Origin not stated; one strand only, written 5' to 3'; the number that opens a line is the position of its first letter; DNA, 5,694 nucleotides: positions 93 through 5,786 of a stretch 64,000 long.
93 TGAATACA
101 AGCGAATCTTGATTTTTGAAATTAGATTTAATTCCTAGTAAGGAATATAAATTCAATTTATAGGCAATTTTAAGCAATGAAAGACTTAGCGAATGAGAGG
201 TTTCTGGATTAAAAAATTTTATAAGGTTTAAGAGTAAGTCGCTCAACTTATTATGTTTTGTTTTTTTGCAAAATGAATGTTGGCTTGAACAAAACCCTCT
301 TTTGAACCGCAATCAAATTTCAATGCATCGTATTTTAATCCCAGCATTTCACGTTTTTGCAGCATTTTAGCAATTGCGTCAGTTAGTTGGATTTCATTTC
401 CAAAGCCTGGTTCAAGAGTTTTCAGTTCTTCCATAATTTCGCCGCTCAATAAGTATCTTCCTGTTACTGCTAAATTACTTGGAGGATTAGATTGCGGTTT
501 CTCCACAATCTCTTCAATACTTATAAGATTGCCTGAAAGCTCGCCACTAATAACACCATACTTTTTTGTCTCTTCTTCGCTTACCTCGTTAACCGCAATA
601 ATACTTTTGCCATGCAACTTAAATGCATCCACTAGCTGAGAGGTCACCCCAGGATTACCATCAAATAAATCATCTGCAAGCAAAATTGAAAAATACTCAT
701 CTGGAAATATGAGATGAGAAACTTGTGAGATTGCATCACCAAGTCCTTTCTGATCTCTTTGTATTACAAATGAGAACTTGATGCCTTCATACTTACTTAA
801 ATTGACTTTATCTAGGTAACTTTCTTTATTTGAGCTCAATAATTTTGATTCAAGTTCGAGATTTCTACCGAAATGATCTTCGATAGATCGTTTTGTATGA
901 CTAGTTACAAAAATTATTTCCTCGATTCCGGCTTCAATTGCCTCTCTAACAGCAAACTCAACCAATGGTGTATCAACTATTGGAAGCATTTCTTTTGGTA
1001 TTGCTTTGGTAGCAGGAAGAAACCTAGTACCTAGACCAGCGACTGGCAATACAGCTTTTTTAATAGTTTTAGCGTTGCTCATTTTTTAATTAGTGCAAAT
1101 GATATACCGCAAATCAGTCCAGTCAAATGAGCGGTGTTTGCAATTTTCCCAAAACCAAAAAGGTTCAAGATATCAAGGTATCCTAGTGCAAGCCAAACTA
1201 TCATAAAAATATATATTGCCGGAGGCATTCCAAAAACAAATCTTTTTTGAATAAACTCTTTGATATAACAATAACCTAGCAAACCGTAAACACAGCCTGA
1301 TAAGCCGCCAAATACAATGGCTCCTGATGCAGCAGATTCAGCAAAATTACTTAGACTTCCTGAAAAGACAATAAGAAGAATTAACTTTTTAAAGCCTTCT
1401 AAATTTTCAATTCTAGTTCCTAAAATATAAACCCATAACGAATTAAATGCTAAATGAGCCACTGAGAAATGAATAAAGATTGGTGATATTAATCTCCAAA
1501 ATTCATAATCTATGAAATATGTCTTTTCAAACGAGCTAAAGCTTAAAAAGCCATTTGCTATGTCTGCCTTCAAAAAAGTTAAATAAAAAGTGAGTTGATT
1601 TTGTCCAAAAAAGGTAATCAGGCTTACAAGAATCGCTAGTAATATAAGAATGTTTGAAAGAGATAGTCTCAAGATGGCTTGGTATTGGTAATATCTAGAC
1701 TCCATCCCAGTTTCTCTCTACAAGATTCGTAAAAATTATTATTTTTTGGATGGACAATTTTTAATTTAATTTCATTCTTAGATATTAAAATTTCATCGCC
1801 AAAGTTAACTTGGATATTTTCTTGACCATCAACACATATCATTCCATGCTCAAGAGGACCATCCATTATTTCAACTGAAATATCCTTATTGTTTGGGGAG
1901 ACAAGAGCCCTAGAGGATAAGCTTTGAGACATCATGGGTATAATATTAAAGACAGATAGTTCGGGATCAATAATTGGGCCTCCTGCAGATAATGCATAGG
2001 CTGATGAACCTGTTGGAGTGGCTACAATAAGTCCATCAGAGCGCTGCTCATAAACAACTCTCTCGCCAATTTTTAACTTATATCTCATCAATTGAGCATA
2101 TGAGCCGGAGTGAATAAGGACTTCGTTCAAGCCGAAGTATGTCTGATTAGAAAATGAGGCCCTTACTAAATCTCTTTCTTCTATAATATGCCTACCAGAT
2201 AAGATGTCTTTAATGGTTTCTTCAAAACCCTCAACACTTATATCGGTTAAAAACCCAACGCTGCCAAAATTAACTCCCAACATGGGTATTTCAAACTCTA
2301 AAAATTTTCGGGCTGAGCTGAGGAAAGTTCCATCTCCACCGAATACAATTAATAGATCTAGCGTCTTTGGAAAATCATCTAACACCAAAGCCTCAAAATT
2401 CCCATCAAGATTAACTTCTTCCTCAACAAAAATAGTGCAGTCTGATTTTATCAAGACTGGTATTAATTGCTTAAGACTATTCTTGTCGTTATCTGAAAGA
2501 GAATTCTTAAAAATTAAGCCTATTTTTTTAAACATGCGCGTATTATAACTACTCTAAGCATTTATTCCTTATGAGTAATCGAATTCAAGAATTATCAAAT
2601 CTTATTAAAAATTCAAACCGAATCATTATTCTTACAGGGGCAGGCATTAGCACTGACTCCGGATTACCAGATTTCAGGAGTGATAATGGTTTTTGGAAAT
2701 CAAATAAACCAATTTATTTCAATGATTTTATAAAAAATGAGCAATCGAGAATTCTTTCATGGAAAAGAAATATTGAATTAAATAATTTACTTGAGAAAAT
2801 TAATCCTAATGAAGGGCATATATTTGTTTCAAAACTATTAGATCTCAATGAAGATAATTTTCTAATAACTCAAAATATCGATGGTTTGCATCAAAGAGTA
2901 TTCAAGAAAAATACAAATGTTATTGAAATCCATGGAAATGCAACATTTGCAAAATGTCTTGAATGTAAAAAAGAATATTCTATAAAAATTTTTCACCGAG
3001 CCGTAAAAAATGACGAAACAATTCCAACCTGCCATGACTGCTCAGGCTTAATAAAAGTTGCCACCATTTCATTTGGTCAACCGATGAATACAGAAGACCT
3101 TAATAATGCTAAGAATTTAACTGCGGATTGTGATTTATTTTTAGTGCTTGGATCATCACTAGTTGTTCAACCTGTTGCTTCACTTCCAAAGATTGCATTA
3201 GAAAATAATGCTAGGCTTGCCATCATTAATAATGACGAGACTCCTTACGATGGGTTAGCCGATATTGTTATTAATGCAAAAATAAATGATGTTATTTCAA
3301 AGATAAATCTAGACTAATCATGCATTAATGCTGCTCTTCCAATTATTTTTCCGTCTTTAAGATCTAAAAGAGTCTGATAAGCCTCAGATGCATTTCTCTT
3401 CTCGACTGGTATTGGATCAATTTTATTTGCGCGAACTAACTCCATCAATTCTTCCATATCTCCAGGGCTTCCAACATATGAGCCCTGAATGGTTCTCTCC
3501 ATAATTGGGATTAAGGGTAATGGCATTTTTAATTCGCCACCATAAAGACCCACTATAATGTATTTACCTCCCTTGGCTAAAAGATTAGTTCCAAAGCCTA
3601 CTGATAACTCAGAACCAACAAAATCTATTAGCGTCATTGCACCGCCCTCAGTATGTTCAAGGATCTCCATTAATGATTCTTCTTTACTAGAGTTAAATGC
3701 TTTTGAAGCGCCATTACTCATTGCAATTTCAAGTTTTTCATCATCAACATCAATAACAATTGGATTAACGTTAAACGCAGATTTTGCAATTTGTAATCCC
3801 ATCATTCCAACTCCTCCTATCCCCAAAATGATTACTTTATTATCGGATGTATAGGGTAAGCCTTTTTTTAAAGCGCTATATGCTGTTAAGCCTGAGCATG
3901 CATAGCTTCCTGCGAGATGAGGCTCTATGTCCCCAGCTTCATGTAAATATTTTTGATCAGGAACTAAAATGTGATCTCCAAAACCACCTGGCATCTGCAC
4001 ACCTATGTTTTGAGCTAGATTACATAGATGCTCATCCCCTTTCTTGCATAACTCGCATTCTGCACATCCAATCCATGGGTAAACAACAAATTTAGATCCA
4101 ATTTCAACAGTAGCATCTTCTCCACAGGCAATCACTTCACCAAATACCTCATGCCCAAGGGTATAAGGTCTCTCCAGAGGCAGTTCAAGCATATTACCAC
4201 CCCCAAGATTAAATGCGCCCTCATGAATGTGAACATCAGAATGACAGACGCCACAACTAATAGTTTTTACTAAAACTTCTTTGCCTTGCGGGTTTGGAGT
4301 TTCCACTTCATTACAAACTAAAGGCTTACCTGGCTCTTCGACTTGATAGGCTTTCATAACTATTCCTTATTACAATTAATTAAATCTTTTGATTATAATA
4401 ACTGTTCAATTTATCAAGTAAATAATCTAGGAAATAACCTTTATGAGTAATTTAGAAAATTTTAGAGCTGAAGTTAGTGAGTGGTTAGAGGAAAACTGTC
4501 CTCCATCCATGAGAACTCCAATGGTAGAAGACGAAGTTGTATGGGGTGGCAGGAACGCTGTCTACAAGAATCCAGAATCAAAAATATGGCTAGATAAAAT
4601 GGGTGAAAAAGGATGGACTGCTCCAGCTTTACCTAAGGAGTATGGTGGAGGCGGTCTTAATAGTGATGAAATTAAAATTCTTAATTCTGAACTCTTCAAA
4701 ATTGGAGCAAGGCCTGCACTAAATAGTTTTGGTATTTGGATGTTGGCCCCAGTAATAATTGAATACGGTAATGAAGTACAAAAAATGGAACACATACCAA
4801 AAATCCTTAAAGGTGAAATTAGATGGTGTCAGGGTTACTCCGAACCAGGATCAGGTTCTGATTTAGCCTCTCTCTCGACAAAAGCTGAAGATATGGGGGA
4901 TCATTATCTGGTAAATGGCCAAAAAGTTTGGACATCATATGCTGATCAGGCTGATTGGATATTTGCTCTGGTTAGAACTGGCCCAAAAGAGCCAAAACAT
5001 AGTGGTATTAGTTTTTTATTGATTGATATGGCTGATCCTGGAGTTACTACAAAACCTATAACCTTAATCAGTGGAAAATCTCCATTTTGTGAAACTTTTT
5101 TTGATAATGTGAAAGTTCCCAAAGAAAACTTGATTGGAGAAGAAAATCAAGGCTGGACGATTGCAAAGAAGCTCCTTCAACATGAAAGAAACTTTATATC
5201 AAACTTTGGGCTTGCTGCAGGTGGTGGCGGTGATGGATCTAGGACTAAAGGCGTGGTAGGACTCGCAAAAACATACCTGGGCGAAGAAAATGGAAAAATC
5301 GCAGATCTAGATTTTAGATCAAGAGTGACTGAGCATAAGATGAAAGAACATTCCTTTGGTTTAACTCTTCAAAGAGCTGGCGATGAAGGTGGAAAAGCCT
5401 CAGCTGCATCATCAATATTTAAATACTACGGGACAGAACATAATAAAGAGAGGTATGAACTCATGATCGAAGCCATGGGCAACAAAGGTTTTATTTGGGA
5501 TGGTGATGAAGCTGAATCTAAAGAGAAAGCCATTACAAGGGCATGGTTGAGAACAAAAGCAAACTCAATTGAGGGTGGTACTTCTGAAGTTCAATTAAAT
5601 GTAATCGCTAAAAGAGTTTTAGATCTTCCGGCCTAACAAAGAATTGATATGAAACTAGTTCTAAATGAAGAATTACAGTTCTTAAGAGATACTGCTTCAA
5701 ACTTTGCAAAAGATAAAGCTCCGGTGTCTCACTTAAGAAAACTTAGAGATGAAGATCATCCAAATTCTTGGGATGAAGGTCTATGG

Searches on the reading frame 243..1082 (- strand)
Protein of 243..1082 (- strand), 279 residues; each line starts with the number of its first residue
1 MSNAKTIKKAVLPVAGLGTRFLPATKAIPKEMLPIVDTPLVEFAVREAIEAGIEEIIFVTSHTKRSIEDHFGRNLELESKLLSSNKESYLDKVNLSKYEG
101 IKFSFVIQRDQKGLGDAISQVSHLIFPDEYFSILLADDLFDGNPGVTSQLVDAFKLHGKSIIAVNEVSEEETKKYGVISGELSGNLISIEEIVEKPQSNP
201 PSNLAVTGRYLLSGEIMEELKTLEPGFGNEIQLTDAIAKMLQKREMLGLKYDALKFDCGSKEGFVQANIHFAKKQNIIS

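Call 76: search_protein_families(library=pfam, proteins=[window:243-1082:-], max_evalue=0.00001)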
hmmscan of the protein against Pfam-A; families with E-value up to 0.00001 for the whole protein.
window:243-1082:- (279 aa): 1 family
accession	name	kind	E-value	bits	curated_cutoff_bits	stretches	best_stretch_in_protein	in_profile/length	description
PF00483.29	NTP_transferase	-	1.8e-29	103.5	21.2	1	10-270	2-241/245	Nucleotidyl transferase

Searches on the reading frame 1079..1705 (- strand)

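Call 76: search_protein_families(library=pfam, proteins=[window:1079-1705:-], max_evalue=0.00001)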
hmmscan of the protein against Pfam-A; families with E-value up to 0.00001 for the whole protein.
window:1079-1705:- (208 aa): 1 family
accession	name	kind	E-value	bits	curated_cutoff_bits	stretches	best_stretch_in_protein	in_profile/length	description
PF01694.28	Rhomboid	-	8.2e-28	97.8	22.6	1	68-206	3-139/143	Rhomboid domain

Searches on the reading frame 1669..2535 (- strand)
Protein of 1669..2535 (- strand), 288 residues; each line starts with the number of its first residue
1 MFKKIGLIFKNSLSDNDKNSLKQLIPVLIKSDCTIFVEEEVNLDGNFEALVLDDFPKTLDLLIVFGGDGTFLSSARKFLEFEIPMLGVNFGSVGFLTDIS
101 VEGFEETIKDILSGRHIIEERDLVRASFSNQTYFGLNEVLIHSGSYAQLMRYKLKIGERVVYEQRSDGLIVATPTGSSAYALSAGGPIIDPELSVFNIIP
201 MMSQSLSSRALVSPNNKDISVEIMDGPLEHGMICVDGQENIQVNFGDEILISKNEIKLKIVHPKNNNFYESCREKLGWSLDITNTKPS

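Call 76: search_protein_families(library=pfam, proteins=[window:1669-2535:-], max_evalue=0.00001)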
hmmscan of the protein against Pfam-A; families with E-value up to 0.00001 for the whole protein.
window:1669-2535:- (288 aa): 2 families
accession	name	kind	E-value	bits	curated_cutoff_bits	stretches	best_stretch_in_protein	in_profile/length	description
PF20143.4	NAD_kinase_C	-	3.1e-30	104.9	23.7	1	136-262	1-125/126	ATP-NAD kinase C-terminal domain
PF01513.26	NAD_kinase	-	2e-14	54.4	25.5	1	47-115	61-129/130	ATP-NAD kinase N-terminal domain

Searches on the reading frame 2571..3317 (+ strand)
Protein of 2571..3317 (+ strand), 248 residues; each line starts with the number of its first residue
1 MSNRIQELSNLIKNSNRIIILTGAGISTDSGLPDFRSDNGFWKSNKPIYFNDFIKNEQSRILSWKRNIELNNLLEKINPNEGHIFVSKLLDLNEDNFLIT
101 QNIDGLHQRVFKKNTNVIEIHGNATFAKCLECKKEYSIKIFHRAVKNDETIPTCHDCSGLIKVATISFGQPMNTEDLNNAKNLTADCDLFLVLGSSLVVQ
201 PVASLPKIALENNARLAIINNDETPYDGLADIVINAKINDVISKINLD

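Call 76: search_protein_families(library=pfam, proteins=[window:2571-3317:+], max_evalue=0.00001)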
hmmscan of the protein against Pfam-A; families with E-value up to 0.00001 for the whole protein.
window:2571-3317:+ (248 aa): 1 family
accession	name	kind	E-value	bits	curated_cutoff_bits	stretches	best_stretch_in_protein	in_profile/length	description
PF02146.23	SIR2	-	1.4e-39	136.4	24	1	23-201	1-180/180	Sir2 family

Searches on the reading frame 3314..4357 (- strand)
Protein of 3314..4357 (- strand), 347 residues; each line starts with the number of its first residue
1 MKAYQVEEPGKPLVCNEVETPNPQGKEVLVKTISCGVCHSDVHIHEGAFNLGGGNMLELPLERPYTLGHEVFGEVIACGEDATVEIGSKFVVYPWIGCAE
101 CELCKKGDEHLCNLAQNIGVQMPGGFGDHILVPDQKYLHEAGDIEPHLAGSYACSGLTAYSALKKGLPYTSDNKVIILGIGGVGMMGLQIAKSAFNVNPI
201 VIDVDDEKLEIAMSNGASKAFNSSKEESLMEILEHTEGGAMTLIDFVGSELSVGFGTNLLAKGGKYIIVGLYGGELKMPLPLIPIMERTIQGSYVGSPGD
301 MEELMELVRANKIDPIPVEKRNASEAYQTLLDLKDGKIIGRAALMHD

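Call 76: search_protein_families(library=pfam, proteins=[window:3314-4357:-], max_evalue=0.00001)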
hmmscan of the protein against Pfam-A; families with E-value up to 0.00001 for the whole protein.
window:3314-4357:- (347 aa): 2 families
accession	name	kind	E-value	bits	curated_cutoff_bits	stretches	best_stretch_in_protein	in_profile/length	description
PF00107.32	ADH_zinc_N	-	6.3e-25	88.1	31.8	1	182-308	1-127/129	Zinc-binding dehydrogenase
PF08240.17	ADH_N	-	2.4e-21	76.4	23.5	1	26-137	3-99/104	Alcohol dehydrogenase GroES-like domain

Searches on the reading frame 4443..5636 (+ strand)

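Call 76: search_protein_families(library=pfam, proteins=[window:4443-5636:+], max_evalue=0.00001)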
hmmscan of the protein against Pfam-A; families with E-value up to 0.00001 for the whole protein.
window:4443-5636:+ (397 aa): 3 families
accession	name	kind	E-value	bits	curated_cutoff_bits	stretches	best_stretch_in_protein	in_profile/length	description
PF02770.24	Acyl-CoA_dh_M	-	6.8e-19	68.3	33.3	1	129-223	1-97/97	Acyl-CoA dehydrogenase, middle domain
PF00441.29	Acyl-CoA_dh_1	-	9.2e-15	55.5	22.4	1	235-393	1-150/150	Acyl-CoA dehydrogenase, C-terminal domain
PF02771.21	Acyl-CoA_dh_N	-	2e-13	51.2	22.9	1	5-125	5-113/113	Acyl-CoA dehydrogenase, N-terminal domain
